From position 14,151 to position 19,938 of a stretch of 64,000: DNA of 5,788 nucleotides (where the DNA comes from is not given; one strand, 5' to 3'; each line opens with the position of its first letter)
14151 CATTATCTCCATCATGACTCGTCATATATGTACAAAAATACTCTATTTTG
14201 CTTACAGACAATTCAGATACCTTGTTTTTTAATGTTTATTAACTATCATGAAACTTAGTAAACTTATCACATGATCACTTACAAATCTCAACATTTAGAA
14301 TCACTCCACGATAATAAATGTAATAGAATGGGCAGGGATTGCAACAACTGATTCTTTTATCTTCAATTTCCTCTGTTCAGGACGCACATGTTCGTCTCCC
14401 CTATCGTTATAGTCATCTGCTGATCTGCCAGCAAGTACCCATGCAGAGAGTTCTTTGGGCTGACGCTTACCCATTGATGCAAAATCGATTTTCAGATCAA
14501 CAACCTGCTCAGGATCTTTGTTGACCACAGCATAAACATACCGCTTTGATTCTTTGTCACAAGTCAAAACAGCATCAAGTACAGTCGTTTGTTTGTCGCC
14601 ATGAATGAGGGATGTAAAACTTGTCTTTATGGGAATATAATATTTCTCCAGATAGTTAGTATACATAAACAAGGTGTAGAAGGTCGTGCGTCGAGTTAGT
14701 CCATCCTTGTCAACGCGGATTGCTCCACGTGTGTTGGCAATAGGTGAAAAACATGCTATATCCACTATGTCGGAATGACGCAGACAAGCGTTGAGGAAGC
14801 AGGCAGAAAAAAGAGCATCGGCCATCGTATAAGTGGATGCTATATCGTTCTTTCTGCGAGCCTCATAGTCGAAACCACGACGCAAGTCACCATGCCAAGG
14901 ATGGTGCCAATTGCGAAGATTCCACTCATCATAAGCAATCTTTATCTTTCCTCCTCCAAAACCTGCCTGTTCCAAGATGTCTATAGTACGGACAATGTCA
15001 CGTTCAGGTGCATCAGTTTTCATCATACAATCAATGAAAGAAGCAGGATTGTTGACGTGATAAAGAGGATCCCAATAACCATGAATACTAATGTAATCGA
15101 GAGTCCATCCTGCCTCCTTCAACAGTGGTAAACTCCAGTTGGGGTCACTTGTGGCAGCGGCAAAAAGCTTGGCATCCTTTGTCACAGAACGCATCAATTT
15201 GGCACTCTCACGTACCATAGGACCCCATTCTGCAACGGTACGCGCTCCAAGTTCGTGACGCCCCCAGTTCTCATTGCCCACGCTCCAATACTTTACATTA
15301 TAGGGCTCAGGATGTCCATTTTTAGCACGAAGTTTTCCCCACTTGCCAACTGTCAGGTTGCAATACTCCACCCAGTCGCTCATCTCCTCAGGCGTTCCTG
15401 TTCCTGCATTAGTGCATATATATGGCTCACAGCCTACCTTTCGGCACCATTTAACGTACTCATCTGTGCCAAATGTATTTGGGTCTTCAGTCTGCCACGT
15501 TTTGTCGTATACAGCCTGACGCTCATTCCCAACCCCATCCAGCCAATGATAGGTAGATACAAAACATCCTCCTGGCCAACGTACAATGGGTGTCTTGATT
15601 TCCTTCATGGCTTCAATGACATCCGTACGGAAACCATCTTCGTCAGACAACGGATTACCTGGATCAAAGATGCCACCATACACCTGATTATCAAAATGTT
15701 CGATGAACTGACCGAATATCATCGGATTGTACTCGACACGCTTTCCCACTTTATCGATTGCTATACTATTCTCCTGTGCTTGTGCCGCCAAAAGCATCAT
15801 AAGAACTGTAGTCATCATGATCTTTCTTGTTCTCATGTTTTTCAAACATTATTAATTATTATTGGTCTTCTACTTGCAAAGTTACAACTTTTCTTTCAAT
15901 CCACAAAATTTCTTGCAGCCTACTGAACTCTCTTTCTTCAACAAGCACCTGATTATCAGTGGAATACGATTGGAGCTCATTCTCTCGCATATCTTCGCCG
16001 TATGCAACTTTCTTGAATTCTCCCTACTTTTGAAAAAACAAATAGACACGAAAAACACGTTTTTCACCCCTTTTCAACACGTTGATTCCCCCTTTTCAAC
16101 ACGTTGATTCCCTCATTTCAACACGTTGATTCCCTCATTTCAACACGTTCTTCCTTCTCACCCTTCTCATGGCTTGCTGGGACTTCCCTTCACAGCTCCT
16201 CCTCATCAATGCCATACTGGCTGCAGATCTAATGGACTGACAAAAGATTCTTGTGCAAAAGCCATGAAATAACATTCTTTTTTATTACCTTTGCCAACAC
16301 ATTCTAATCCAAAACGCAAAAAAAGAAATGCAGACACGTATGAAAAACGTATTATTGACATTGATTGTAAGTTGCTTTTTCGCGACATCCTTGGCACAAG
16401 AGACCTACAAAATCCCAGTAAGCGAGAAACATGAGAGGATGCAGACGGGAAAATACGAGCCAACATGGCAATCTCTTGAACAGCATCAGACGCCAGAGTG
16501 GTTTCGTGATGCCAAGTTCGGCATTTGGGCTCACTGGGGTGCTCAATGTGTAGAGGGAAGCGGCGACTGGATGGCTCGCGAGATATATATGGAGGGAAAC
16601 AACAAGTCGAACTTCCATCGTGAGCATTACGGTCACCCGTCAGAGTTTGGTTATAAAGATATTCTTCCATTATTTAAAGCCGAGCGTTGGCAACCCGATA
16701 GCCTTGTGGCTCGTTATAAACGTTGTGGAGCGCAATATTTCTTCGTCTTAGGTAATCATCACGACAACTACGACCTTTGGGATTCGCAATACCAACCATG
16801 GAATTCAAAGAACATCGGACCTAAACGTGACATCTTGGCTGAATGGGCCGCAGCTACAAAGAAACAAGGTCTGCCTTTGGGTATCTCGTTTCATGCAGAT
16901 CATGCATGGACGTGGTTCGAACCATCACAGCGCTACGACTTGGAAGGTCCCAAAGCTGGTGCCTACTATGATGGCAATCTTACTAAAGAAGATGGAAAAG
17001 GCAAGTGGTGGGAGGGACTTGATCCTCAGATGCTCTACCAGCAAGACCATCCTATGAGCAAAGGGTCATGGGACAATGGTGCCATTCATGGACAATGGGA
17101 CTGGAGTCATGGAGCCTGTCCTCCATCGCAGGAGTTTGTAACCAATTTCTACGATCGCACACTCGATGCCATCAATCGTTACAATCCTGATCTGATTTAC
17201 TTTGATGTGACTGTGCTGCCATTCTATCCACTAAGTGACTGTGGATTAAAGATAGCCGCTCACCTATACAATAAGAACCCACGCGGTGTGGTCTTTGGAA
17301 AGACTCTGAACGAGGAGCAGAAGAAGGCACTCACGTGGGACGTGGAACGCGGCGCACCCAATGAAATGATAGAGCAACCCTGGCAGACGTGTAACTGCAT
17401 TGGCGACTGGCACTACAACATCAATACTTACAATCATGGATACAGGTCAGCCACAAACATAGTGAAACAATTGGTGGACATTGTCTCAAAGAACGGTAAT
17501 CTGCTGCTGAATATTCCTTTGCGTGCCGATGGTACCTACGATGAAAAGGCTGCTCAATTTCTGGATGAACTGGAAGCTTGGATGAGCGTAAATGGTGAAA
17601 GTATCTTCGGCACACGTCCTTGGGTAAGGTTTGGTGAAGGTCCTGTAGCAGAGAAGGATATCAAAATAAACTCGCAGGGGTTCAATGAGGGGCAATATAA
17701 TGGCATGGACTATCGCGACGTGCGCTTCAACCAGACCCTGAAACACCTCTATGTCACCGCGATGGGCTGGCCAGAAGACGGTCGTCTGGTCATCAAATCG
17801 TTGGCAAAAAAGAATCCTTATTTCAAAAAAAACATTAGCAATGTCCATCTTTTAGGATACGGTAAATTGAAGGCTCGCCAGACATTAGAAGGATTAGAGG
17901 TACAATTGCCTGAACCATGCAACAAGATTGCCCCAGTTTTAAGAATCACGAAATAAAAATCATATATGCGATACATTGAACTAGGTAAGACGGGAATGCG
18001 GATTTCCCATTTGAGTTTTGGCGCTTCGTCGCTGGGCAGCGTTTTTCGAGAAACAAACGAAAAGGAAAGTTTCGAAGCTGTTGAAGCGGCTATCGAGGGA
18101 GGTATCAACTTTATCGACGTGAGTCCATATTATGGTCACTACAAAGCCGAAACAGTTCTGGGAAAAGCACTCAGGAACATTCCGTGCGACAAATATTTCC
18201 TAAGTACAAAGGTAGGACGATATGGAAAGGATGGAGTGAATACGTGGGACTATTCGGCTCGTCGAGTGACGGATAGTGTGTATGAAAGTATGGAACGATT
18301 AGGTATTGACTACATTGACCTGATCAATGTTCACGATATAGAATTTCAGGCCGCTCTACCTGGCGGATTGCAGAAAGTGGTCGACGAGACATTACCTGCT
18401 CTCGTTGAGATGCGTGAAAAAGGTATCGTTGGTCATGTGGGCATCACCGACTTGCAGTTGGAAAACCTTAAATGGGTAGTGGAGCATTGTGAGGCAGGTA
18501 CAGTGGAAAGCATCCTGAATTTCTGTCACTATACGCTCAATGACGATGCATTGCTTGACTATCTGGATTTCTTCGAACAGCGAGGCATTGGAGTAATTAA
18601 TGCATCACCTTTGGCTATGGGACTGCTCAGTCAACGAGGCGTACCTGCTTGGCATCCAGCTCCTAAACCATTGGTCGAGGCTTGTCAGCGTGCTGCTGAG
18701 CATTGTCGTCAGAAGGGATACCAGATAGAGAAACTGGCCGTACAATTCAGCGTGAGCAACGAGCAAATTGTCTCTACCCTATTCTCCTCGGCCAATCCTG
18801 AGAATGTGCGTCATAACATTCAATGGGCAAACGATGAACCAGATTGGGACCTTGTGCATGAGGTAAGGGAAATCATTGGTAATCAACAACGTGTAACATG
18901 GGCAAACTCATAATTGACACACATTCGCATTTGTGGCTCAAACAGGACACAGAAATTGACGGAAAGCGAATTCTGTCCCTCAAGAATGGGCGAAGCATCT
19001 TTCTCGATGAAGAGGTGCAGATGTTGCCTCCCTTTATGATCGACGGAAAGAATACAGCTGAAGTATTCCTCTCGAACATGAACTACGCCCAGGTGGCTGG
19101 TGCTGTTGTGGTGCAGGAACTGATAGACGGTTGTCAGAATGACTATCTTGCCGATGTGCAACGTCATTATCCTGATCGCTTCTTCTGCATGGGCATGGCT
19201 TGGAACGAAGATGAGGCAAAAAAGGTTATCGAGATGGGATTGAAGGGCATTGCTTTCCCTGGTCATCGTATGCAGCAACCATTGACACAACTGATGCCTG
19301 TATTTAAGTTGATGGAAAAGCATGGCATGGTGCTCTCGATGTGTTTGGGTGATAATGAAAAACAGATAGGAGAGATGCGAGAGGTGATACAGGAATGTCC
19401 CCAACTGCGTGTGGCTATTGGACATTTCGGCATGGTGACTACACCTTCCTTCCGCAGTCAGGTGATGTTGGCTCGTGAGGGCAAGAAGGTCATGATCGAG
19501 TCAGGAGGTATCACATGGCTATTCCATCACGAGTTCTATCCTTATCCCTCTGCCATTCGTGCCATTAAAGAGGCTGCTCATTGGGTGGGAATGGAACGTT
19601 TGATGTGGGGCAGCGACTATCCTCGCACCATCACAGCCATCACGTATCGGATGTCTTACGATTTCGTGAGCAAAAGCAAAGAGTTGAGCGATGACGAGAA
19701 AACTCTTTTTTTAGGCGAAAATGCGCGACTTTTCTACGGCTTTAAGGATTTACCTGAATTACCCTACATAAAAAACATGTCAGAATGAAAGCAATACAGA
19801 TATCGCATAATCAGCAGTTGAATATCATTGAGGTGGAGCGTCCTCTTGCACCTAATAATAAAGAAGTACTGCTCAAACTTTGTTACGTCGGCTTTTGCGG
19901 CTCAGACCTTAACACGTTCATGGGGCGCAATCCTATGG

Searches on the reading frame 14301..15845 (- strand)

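Call 9: search_protein_families(library=pfam, proteins=[window:14301-15845:-])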
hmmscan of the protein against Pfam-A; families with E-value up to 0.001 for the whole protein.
window:14301-15845:- (514 aa): 2 families
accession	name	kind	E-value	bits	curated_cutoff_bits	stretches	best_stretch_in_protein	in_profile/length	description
PF06964.18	Alpha-L-AF_C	-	2.2e-22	80.5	27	1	306-507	1-165/165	Alpha-L-arabinofuranosidase C-terminal domain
PF22848.2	ASD1_dom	-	8e-10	39.1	22.2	1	157-193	112-150/239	Alpha-L-arabinofuranosidase 1 domain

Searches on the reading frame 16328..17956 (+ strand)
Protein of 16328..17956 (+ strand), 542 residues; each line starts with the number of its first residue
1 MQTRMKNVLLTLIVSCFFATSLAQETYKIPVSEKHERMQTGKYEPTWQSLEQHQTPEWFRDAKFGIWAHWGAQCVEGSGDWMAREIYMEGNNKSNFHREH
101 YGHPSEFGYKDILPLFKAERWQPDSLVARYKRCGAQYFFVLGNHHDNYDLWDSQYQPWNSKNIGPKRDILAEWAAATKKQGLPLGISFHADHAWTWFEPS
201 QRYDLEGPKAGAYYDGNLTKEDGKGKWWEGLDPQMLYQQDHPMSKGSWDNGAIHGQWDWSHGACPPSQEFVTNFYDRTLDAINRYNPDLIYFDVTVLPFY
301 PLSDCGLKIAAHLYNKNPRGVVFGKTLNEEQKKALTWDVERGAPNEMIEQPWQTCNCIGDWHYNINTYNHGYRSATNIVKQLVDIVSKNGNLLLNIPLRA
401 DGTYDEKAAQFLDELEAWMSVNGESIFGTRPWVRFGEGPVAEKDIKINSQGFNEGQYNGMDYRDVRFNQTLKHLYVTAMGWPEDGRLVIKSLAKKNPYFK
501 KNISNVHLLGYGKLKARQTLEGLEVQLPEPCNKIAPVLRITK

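Call 9: search_protein_families(library=pfam, proteins=[window:16328-17956:+])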
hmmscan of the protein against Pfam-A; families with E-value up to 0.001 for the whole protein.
window:16328-17956:+ (542 aa): 2 families
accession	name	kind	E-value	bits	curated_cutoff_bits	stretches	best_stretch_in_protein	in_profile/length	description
PF01120.23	Alpha_L_fucos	-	5.4e-89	299.5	25.2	1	33-424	4-345/345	Alpha-L-fucosidase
PF16757.11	Fucosidase_C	-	8.8e-08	33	25.6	1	464-540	8-87/88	Alpha-L-fucosidase C-terminal domain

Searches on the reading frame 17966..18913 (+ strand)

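Call 10: search_protein_families(library=pfam, proteins=[window:17966-18913:+])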
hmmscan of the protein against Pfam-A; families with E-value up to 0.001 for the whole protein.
window:17966-18913:+ (315 aa): 1 family
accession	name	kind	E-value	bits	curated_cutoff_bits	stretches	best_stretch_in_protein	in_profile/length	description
PF00248.27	Aldo_ket_red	-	1.2e-46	159.5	24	1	16-289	2-275/291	Aldo/keto reductase family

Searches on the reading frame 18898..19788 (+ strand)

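Call 10: search_protein_families(library=pfam, proteins=[window:18898-19788:+])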
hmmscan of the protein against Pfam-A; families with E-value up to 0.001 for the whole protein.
window:18898-19788:+ (296 aa): 1 family
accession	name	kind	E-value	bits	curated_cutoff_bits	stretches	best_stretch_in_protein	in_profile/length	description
PF04909.20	Amidohydro_2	-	2.1e-38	133.1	26.4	1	6-282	1-289/289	Amidohydrolase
